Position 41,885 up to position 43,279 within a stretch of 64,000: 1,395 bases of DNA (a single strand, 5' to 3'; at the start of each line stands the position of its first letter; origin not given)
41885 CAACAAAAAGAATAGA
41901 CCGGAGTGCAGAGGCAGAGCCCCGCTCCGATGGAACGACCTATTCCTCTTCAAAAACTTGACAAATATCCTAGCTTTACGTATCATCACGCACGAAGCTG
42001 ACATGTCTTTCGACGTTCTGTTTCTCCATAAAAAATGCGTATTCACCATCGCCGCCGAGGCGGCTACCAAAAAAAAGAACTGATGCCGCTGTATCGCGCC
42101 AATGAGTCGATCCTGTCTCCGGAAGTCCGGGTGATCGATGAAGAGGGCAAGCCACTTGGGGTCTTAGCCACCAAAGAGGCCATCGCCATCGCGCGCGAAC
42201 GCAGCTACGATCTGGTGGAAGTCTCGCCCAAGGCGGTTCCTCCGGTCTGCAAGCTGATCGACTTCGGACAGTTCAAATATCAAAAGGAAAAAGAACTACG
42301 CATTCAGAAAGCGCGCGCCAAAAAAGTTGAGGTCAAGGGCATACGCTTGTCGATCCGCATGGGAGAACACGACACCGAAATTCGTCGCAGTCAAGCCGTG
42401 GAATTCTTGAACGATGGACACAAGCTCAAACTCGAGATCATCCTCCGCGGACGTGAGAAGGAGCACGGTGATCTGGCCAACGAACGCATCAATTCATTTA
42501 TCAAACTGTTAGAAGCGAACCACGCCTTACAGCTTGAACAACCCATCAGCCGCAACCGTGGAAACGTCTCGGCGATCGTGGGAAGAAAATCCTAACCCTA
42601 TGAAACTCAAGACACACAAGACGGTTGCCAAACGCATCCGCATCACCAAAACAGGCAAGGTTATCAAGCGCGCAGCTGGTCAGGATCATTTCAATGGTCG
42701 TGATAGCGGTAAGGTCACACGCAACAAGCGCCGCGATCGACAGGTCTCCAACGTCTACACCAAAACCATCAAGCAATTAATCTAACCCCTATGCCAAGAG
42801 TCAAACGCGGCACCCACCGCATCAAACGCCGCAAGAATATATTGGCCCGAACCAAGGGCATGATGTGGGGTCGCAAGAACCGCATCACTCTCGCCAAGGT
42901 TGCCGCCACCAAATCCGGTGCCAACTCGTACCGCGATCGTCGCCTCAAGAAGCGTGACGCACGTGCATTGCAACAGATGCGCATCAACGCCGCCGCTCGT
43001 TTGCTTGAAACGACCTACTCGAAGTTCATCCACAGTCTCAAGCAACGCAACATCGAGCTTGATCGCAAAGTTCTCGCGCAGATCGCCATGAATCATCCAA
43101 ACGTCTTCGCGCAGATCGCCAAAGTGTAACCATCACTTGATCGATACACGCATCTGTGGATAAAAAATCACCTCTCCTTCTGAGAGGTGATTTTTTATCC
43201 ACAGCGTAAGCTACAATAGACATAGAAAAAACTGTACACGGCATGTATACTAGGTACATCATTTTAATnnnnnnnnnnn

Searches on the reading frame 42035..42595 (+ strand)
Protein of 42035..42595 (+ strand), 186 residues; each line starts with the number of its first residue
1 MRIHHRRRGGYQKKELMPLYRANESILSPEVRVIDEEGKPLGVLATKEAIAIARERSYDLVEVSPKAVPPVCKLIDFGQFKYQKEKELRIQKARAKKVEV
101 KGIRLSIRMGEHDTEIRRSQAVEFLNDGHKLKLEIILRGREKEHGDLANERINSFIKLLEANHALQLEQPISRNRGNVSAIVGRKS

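Call 106: search_protein_families(library=pfam, proteins=[window:42035-42595:+], max_evalue=0.001)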
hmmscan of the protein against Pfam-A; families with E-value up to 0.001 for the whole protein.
window:42035-42595:+ (186 aa): 2 families
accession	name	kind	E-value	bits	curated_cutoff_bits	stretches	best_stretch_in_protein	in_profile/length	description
PF05198.21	IF3_N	-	4.7e-27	94.4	26.9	1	23-89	2-68/70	Translation initiation factor IF-3, N-terminal domain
PF00707.27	IF3_C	-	1.9e-15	57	34.8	1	98-172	1-73/86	Translation initiation factor IF-3, C-terminal domain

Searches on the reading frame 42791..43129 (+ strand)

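Call 106: search_protein_families(library=pfam, proteins=[window:42791-43129:+], max_evalue=0.001)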
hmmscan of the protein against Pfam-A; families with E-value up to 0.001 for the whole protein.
window:42791-43129:+ (112 aa): 1 family
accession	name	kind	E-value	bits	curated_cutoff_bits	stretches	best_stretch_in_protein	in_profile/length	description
PF00453.23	Ribosomal_L20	-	6.6e-32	110.3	30.8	1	3-109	1-107/107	Ribosomal protein L20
